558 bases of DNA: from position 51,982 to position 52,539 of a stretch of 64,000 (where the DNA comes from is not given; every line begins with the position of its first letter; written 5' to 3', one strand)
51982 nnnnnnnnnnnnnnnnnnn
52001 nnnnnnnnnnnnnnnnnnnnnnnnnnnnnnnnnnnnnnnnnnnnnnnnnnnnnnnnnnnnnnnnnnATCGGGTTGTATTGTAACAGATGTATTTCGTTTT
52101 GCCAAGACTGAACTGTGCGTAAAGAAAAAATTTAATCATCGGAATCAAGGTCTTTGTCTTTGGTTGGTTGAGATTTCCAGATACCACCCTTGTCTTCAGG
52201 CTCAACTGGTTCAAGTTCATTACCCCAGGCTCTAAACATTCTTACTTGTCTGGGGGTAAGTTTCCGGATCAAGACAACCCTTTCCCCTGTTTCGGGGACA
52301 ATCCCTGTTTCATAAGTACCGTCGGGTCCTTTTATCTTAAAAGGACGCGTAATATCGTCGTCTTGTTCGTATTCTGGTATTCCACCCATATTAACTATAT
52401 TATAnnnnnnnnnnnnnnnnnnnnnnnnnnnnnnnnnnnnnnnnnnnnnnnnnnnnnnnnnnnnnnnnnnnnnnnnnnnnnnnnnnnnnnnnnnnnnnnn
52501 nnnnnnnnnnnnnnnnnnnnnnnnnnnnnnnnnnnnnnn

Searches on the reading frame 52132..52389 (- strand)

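Call 3: search_protein_families(library=pfam, proteins=[window:52132-52389:-], max_evalue=10)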
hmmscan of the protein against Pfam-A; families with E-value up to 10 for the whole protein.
window:52132-52389:- (85 aa): 1 family
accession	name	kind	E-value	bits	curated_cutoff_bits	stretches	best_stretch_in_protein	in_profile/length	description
PF05344.16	DUF746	-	0.23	11.9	26.9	1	44-61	28-45/64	Domain of Unknown Function (DUF746)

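Call 4: search_protein_families(library=ncbifam, proteins=[window:52132-52389:-], max_evalue=10)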
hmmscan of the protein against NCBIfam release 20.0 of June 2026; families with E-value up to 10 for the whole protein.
window:52132-52389:- (85 aa): 0 families
